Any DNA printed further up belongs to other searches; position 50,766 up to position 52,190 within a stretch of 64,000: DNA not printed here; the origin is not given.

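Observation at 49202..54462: Compact five-gene coupled biosynthetic operon: KAS III-like, GT2, cytochrome P450, fatty acyl-AMP/CoA ligase, NAD-dependent epimerase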

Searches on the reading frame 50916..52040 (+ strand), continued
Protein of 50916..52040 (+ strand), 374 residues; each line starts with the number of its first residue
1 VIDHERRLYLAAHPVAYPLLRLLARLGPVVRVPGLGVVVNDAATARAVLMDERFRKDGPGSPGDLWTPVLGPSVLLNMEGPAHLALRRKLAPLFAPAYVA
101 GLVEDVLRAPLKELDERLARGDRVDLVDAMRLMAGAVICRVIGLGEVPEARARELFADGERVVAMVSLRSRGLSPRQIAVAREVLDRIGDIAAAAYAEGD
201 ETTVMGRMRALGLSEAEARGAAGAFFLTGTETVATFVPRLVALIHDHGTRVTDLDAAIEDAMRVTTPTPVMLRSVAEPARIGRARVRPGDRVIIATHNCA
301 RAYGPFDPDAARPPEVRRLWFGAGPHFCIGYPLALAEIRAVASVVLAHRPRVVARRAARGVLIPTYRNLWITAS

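Call 31: list_cluster_members(proteins=[P0121, P0122, P0123, P0124, P0126, P0128, P0129, P0130, P0133, P0138])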
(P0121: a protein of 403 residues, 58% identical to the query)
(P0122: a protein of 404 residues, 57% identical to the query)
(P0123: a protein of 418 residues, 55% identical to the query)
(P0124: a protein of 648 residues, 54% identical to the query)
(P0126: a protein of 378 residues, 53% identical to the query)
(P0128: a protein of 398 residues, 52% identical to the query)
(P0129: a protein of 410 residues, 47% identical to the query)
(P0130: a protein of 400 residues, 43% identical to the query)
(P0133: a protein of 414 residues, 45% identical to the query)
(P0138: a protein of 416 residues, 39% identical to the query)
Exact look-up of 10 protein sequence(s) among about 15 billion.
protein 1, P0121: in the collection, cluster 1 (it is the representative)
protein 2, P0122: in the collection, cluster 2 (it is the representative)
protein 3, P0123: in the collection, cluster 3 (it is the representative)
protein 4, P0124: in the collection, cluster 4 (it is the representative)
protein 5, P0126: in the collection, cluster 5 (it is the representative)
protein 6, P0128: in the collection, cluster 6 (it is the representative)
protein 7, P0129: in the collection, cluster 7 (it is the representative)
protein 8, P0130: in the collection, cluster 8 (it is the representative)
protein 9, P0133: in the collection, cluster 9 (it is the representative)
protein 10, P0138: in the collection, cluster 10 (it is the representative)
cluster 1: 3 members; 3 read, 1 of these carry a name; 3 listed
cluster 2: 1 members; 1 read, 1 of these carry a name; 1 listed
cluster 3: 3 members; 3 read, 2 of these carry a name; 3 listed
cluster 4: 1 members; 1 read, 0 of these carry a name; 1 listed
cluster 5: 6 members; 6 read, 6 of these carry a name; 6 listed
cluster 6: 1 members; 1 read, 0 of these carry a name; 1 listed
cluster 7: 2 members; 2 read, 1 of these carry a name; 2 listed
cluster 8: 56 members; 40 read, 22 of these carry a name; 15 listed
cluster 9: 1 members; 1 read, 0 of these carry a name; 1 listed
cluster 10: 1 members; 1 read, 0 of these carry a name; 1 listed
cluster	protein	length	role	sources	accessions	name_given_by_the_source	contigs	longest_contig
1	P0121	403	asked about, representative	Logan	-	-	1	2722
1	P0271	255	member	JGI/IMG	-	cytochrome P450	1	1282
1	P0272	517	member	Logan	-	-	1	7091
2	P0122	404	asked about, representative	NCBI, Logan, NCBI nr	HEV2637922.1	MAG TPA: cytochrome P450 [Actinocrinis sp.] | cytochrome P450 [Actinocrinis sp.]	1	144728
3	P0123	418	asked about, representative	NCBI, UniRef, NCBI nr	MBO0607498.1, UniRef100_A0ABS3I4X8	cytochrome P450 [Myceligenerans salitolerans] | Cytochrome P450 n=1 Tax=Myceligenerans salitolerans TaxID=1230528 RepID=A0ABS3I4X8_9MICO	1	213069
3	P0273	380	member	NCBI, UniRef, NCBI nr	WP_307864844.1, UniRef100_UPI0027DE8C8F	cytochrome P450 [Myceligenerans salitolerans] | cytochrome P450 n=1 Tax=Myceligenerans salitolerans TaxID=1230528 RepID=UPI0027DE8C8F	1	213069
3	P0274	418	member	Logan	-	-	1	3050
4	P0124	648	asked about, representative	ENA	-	-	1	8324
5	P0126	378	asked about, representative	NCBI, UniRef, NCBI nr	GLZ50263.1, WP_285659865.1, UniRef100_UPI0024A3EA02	cytochrome P450 [Actinomycetospora sp. NBRC 106375] | cytochrome P450 n=1 Tax=Actinomycetospora sp. NBRC 106375 TaxID=3032207 ...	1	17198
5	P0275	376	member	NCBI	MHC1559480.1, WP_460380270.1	cytochrome P450 [Actinomycetospora sp. C-140]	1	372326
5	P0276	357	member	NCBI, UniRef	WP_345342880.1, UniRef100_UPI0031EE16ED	cytochrome P450, partial [Actinomycetospora succinea] | cytochrome P450 n=1 Tax=Actinomycetospora succinea TaxID=663603 RepID=UPI0031EE16ED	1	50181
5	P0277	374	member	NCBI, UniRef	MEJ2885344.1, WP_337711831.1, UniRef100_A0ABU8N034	cytochrome P450 [Actinomycetospora aeridis] | Cytochrome P450 n=1 Tax=Actinomycetospora aeridis TaxID=3129231 RepID=A0ABU8N034_9PSEU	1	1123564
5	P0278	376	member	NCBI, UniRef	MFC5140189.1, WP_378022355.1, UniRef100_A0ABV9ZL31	cytochrome P450 [Actinomycetospora rhizophila] | Cytochrome P450 n=1 Tax=Actinomycetospora rhizophila TaxID=1416876 RepID=A0ABV9ZL31_9PSEU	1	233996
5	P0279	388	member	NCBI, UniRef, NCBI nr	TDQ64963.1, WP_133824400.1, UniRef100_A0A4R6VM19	cytochrome P450 [Actinomycetospora succinea] | Cytochrome P450 n=1 Tax=Actinomycetospora succinea TaxID=663603 RepID=A0A4R6VM19_9PSEU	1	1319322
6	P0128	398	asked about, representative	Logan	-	-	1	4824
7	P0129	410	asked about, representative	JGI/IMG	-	cytochrome P450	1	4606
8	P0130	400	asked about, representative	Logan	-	-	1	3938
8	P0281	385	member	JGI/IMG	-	cytochrome P450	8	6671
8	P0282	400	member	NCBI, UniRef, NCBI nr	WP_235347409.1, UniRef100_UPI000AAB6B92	cytochrome P450 [Arthrobacter sp. SPG23] | cytochrome P450 n=1 Tax=Arthrobacter sp. SPG23 TaxID=1610703 RepID=UPI000AAB6B92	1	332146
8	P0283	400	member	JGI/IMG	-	cytochrome P450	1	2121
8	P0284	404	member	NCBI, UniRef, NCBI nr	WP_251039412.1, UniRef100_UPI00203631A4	cytochrome P450 [Arthrobacter sp. ISL-72] | cytochrome P450 n=1 Tax=Arthrobacter sp. ISL-72 TaxID=2819114 RepID=UPI00203631A4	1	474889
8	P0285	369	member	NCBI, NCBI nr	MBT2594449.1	cytochrome P450 [Arthrobacter sp. ISL-72]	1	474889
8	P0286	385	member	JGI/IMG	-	cytochrome P450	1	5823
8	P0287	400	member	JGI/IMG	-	cytochrome P450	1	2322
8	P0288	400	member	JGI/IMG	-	cytochrome P450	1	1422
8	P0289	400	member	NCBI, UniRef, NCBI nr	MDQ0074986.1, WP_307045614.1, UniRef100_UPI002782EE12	cytochrome P450 [Arthrobacter oryzae] | cytochrome P450 n=1 Tax=Arthrobacter oryzae TaxID=409290 RepID=UPI002782EE12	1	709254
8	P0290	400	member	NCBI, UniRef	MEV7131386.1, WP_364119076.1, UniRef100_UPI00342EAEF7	cytochrome P450 [Arthrobacter sp. NPDC093128] | cytochrome P450 n=1 Tax=Arthrobacter sp. NPDC093128 TaxID=3154979 RepID=UPI00342EAEF7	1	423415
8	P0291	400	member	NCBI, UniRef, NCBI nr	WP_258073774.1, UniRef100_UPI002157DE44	cytochrome P450 [Arthrobacter sp. Y81] | cytochrome P450 n=1 Tax=Arthrobacter sp. Y81 TaxID=2058897 RepID=UPI002157DE44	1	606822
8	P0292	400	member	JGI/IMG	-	cytochrome P450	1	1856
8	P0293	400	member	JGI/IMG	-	cytochrome P450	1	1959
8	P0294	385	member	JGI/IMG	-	cytochrome P450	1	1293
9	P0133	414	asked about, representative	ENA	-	-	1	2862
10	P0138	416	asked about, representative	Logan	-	-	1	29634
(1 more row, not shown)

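Call 35: find_homologous_proteins(query=L076:6236-7237:+)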
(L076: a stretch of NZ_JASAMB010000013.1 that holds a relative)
Query L076:6236-7237:+ (333 aa): 1921 proteins with E <= 0.001 among 8000 candidates; the best 120 are listed.
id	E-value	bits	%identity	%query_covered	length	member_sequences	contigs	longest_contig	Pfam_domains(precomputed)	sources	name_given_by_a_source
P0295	1.1e-203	693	95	100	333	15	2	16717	PF08545.17,PF00108.30,PF08541.17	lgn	-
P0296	1.3e-175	601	84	100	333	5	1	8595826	PF08545.17,PF00108.30,PF08541.17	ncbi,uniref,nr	ncbi:3-oxoacyl-ACP synthase [Catellatospora sp. IY07-71]|uniref:3-oxoacyl-ACP synthase III family pr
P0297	5.1e-165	566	78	100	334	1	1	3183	PF08545.17,PF00108.30,PF08541.17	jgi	jgi:acyl-CoA:acyl-CoA alkyltransferase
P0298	3.0e-164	564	77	100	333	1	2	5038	PF08545.17,PF00108.30,PF08541.17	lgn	-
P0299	6.1e-162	556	86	88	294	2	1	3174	PF08545.17,PF00108.30,PF08541.17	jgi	jgi:3-oxoacyl-[acyl-carrier-protein] synthase-3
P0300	4.9e-161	553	76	100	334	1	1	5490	PF08545.17,PF00108.30,PF08541.17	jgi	jgi:3-oxoacyl-[acyl-carrier-protein] synthase-3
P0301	8.0e-161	553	75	100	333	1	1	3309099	PF08545.17,PF00109.33,PF00108.30,PF08541.17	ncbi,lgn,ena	-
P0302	2.7e-159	548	75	100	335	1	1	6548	PF08545.17,PF00108.30,PF08541.17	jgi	jgi:3-oxoacyl-(acyl-carrier-protein) synthase III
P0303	1.6e-158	545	75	100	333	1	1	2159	PF08545.17,PF00108.30,PF08541.17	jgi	jgi:3-oxoacyl-(acyl-carrier-protein) synthase III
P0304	4.2e-158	544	74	100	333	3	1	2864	PF08545.17,PF00108.30,PF08541.17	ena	-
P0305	1.9e-157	542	75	100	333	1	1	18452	PF08545.17,PF00108.30,PF08541.17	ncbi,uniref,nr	ncbi:ketoacyl-ACP synthase III [Actinomadura sp. LD22]|uniref:Ketoacyl-ACP synthase III n=1 Tax=Acti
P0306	2.5e-157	541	73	100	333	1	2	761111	PF08545.17,PF00108.30,PF08541.17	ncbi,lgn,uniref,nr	ncbi:3-oxoacyl-ACP synthase III family protein [Actinomadura alba]|uniref:Ketoacyl-ACP synthase III 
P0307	1.3e-156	539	74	100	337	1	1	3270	PF08545.17,PF00108.30,PF08541.17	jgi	jgi:3-oxoacyl-[acyl-carrier-protein] synthase-3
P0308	2.1e-156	538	75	100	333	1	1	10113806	PF08545.17,PF00108.30,PF08541.17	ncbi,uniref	ncbi:3-oxoacyl-ACP synthase III family protein [Actinomadura nitritigenes]|uniref:3-oxoacyl-ACP synt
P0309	2.1e-156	538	74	100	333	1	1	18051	PF08545.17,PF00108.30,PF08541.17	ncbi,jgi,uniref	ncbi:ketoacyl-ACP synthase III [Actinomadura sp. NPDC048394]|jgi:3-oxoacyl-[acyl-carrier-protein] sy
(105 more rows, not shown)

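Call 45: find_homologous_proteins(query=A5)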
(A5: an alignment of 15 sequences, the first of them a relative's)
Query A5 (15 sequences) (400 aa, profile of the alignment): 690 proteins with E <= 0.001 among 8000 candidates; the best 120 are listed.
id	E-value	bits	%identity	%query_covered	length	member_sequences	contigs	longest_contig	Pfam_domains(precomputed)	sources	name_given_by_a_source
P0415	1.9e-152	526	45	96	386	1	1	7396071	PF00067.28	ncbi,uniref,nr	ncbi:cytochrome P450 [Thermomonospora umbrina]|uniref:Cytochrome P450 n=1 Tax=Thermomonospora umbrin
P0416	2.9e-152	525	45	96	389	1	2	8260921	PF00067.28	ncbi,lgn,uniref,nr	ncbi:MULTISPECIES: cytochrome P450 [Thermomonosporaceae]|uniref:cytochrome P450 n=1 Tax=Thermomonosp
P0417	7.8e-152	524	46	95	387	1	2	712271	PF00067.28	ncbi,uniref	ncbi:cytochrome P450 [Actinomadura fulvescens]|uniref:Cytochrome P450 n=1 Tax=Actinomadura fulvescen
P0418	9.0e-152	524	47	95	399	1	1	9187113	PF00067.28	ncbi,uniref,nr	ncbi:cytochrome P450 [Actinomadura sp. WMMB 499]|uniref:cytochrome P450 n=1 Tax=Actinomadura sp. WMM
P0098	9.9e-152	524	46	96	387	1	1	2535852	PF00067.28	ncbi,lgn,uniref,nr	ncbi:cytochrome P450 [Actinomadura macrotermitis]|uniref:Erythromycin C-12 hydroxylase n=1 Tax=Actin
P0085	1.3e-151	523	44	96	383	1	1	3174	PF00067.28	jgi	jgi:cytochrome P450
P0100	2.5e-151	522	44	95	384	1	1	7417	PF00067.28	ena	-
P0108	3.0e-151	522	46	96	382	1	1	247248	PF00067.28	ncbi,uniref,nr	ncbi:cytochrome P450 [Actinomadura parmotrematis]|uniref:Cytochrome P450 n=1 Tax=Actinomadura parmot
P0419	4.2e-151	521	45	95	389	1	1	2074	PF00067.28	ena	-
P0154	5.4e-151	521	32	95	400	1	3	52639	PF00067.28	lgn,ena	-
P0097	6.9e-151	521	46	95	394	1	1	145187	PF00067.28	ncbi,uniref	ncbi:cytochrome P450 [Actinomadura sp. 9N407]|uniref:cytochrome P450 n=1 Tax=Actinomadura sp. 9N407 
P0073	3.8e-150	518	44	95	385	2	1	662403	PF00067.28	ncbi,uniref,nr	ncbi:cytochrome P450 [Actinomadura rupiterrae]|uniref:cytochrome P450 n=1 Tax=Actinomadura rupiterra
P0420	7.2e-150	517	43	95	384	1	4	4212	PF00067.28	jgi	jgi:cytochrome P450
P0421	1.1e-149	517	42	96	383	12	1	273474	PF00067.28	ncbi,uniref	ncbi:cytochrome P450 [Catellatospora sp. NPDC049133]|uniref:cytochrome P450 n=1 Tax=Catellatospora s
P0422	1.5e-149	516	52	96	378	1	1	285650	PF00067.28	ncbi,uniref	ncbi:cytochrome P450 [Actinosynnema sp. NPDC023587]|uniref:cytochrome P450 n=1 Tax=Actinosynnema sp.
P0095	1.6e-149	516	42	96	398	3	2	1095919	PF00067.28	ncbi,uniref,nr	ncbi:cytochrome P450 [Catellatospora paridis]|uniref:cytochrome P450 n=1 Tax=Catellatospora paridis 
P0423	4.2e-149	515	37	99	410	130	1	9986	PF00067.28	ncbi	-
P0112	1.3e-148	513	44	95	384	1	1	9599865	PF00067.28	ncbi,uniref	ncbi:cytochrome P450 [Spirillospora sp. CA-128828]|uniref:cytochrome P450 n=1 Tax=Spirillospora sp. 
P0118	2.6e-148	512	44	95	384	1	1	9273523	PF00067.28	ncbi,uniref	ncbi:cytochrome P450 [Spirillospora sp. CA-142024]|uniref:cytochrome P450 n=1 Tax=Spirillospora sp. 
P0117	2.7e-148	512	41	96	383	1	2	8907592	PF00067.28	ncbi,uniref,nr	ncbi:cytochrome P450 [Catellatospora citrea]|uniref:cytochrome P450 n=1 Tax=Catellatospora citrea Ta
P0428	3.5e-148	512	37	96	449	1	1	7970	PF00067.28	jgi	jgi:cytochrome P450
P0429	3.5e-148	512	45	96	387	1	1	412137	PF00067.28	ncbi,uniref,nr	ncbi:cytochrome P450 [Spirillospora albida]|uniref:cytochrome P450 n=1 Tax=Spirillospora albida TaxI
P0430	4.7e-148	511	51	95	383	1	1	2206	PF00067.28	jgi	jgi:cytochrome P450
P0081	5.9e-148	511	44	97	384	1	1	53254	PF00067.28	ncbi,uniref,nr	ncbi:cytochrome P450 [Actinomadura hibisca]|uniref:cytochrome P450 n=1 Tax=Actinomadura hibisca TaxI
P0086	7.1e-148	511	43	96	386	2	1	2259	PF00067.28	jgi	jgi:cytochrome P450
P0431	9.2e-148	510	43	96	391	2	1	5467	PF00067.28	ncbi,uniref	ncbi:cytochrome P450, partial [Actinomadura sp. HBU206391]|uniref:cytochrome P450 n=1 Tax=Actinomadu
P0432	9.7e-148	510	49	96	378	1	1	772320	PF00067.28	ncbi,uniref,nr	ncbi:cytochrome P450 [Lentzea cavernae]|uniref:Cytochrome P450 n=1 Tax=Lentzea cavernae TaxID=202070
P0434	1.4e-147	510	42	95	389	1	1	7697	PF00067.28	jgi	jgi:cytochrome P450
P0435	2.3e-147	509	47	97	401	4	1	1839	PF00067.28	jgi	jgi:cytochrome P450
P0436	2.7e-147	509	50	96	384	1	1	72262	PF00067.28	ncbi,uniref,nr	ncbi:cytochrome P450 [Saccharopolyspora sp. K220]|uniref:cytochrome P450 n=1 Tax=Saccharopolyspora s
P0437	4.2e-147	508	49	96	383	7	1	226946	PF00067.28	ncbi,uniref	ncbi:cytochrome P450 [Saccharopolyspora shandongensis]|uniref:cytochrome P450 n=1 Tax=Saccharopolysp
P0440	8.6e-147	507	49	96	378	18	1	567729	PF00067.28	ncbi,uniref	ncbi:cytochrome P450 [Lentzea sp. NPDC003310]|uniref:cytochrome P450 n=1 Tax=Lentzea sp. NPDC003310 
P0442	1.1e-146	507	49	96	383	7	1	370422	PF00067.28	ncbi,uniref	ncbi:cytochrome P450 [Saccharopolyspora sp. NPDC050642]|uniref:cytochrome P450 n=1 Tax=Saccharopolys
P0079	1.2e-146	507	46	95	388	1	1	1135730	PF00067.28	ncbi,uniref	ncbi:cytochrome P450 [Actinomadura vinacea]|uniref:Cytochrome P450 n=1 Tax=Actinomadura vinacea TaxI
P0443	1.2e-146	507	46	97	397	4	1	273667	PF00067.28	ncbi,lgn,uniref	ncbi:cytochrome P450 [Streptomyces chumphonensis]|uniref:cytochrome P450 n=1 Tax=Streptomyces chumph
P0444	1.2e-146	507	35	96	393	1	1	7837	PF00067.28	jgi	jgi:cytochrome P450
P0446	1.9e-146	506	52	96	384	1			PF00067.28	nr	nr:cytochrome P450 [Kibdelosporangium sp. MJ126-NF4] CEL14363.1 Cytochrome P450-like protein [Kibdel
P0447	2.0e-146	506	44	95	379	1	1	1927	PF00067.28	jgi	jgi:cytochrome P450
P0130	2.0e-146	506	100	100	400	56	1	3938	PF00067.28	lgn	-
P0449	3.8e-146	505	51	96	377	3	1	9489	PF00067.28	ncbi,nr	ncbi:MAG: cytochrome P450 [Saccharothrix sp.]|nr:cytochrome P450 [Saccharothrix sp.]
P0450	4.3e-146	505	51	95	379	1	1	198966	PF00067.28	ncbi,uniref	ncbi:cytochrome P450 [Actinosynnema sp. NPDC020468]|uniref:cytochrome P450 n=1 Tax=Actinosynnema sp.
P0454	7.6e-146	504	50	96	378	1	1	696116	PF00067.28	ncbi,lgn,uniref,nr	ncbi:cytochrome P450 [Saccharothrix tamanrassetensis]|uniref:Cytochrome P450 n=1 Tax=Saccharothrix t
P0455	7.9e-146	504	43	94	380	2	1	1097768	PF00067.28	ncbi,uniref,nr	ncbi:cytochrome P450 [Actinocorallia sp. A-T 12471]|uniref:cytochrome P450 n=1 Tax=Actinocorallia sp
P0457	1.2e-145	504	32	95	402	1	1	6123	PF00067.28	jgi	jgi:cytochrome P450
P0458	1.3e-145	503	51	96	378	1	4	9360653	PF00067.28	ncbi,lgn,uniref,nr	ncbi:cytochrome P450 [Actinosynnema sp. NPDC047251]|uniref:Cytochrome P450 family protein n=1 Tax=Sa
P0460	1.8e-145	503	46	96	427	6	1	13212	PF00067.28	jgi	jgi:cytochrome P450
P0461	2.2e-145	503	49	96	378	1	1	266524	PF00067.28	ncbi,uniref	ncbi:cytochrome P450 [Actinosynnema sp. NPDC050436]|uniref:cytochrome P450 n=1 Tax=Actinosynnema sp.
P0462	2.8e-145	502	51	95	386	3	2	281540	PF00067.28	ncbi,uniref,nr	ncbi:cytochrome P450 [Pseudonocardia hydrocarbonoxydans]|uniref:cytochrome P450 n=1 Tax=Pseudonocard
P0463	3.4e-145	502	44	97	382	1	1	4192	PF00067.28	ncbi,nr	ncbi:MAG TPA: cytochrome P450 [Micromonosporaceae bacterium]|nr:cytochrome P450 [Micromonosporaceae 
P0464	3.5e-145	502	50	96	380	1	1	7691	PF00067.28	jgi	jgi:cytochrome P450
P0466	4.4e-145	502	44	96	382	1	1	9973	PF00067.28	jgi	jgi:cytochrome P450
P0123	6.1e-145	501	44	96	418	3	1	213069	PF00067.28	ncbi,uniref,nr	ncbi:cytochrome P450 [Myceligenerans salitolerans]|uniref:Cytochrome P450 n=1 Tax=Myceligenerans sal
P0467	6.2e-145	501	49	95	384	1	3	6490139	PF00067.28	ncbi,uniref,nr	ncbi:cytochrome P450 [Pseudonocardia petroleophila]|uniref:Cytochrome P450 n=1 Tax=Pseudonocardia pe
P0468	7.3e-145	501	47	95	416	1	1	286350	PF00067.28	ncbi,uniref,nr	ncbi:cytochrome P450 [Oerskovia flava]|uniref:cytochrome P450 n=1 Tax=Oerskovia flava TaxID=2986422 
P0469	7.5e-145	501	37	97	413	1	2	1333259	PF00067.28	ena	-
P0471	1.2e-144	500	53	96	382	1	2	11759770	PF00067.28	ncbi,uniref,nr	ncbi:cytochrome P450 [Kibdelosporangium phytohabitans]|uniref:Cytochrome n=1 Tax=Kibdelosporangium p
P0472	1.7e-144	500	51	95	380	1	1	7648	PF00067.28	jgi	jgi:cytochrome P450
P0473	1.7e-144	500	89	100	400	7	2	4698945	PF00067.28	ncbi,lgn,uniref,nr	ncbi:cytochrome P450 [Arthrobacter sp. FB24]|uniref:cytochrome P450 n=1 Tax=Arthrobacter sp. (strain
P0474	1.8e-144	500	50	96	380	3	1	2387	PF00067.28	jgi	jgi:cytochrome P450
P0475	2.5e-144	499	44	96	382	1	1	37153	PF00067.28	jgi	jgi:cytochrome P450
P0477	2.5e-144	499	47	97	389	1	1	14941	PF00067.28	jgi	jgi:cytochrome P450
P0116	2.9e-144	499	43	95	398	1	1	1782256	PF00067.28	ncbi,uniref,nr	ncbi:cytochrome P450 [Rhizohabitans arisaemae]|uniref:cytochrome P450 n=1 Tax=Rhizohabitans arisaema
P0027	3.3e-144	499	44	96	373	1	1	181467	PF00067.28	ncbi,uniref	ncbi:cytochrome P450 [Nonomuraea sp. NPDC059194]|uniref:cytochrome P450 n=1 Tax=Nonomuraea sp. NPDC0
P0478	4.7e-144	498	45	96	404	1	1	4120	PF00067.28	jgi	jgi:cytochrome P450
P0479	4.7e-144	498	41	93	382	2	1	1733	PF00067.28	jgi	jgi:cytochrome P450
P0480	7.6e-144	498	49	95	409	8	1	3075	PF00067.28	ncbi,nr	ncbi:cytochrome P450 [Pseudonocardia sp. KRD-182]|nr:cytochrome P450 [Pseudonocardia oceani]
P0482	1.1e-143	497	44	96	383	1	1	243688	PF00067.28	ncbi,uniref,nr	ncbi:cytochrome P450 [Actinomadura atramentaria]|uniref:cytochrome P450 n=1 Tax=Actinomadura atramen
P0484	1.4e-143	497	50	95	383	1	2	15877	PF00067.28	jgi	jgi:cytochrome P450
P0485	1.8e-143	496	48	95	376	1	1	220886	PF00067.28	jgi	jgi:cytochrome P450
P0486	2.1e-143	496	51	96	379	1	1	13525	PF00067.28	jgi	jgi:cytochrome P450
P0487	2.4e-143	496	50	96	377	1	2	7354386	PF00067.28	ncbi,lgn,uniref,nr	ncbi:cytochrome P450 [Saccharothrix violaceirubra]|uniref:Cytochrome P450 n=1 Tax=Saccharothrix viol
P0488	2.5e-143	496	44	98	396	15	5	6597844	PF00067.28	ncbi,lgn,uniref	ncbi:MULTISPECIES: cytochrome P450 [Streptomyces]|uniref:cytochrome P450 n=1 Tax=Streptomyces TaxID=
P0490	3.2e-143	495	43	96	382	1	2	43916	PF00067.28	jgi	jgi:cytochrome P450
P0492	3.7e-143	495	48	95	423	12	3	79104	PF00067.28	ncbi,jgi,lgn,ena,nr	ncbi:cytochrome P450 [Cellulosimicrobium composti]|nr:cytochrome P450 [Cellulosimicrobium composti]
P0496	5.0e-143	495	44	97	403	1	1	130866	PF00067.28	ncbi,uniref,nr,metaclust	ncbi:cytochrome P450 [Hamadaea tsunoensis]|uniref:cytochrome P450 n=1 Tax=Hamadaea tsunoensis TaxID=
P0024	5.5e-143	495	43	97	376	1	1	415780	PF00067.28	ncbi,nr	ncbi:cytochrome P450 [Streptosporangium sp. KLBMP 9127]|nr:cytochrome P450 [Streptosporangium sp. KL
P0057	7.4e-143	494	44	96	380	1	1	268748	PF00067.28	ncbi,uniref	ncbi:cytochrome P450 [Nonomuraea sp. NPDC049152]|uniref:cytochrome P450 n=1 Tax=Nonomuraea sp. NPDC0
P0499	8.7e-143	494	39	95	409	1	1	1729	PF00067.28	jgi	jgi:cytochrome P450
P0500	9.0e-143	494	49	96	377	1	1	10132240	PF00067.28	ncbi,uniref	ncbi:cytochrome P450 [Lentzea sp. HUAS TT2]|uniref:cytochrome P450 n=1 Tax=Lentzea sp. HUAS TT2 TaxI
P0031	1.0e-142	494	43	97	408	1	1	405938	PF00067.28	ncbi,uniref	ncbi:cytochrome P450 [Sphaerisporangium dianthi]|uniref:Cytochrome P450 n=1 Tax=Sphaerisporangium di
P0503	1.8e-142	493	49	95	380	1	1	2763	PF00067.28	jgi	jgi:cytochrome P450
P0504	1.9e-142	493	43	95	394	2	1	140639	PF00067.28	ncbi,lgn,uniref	ncbi:cytochrome P450 [Streptomyces sp. NPDC049597]|uniref:cytochrome P450 n=1 Tax=Streptomyces sp. N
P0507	3.3e-142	492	43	96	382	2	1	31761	PF00067.28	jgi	jgi:cytochrome P450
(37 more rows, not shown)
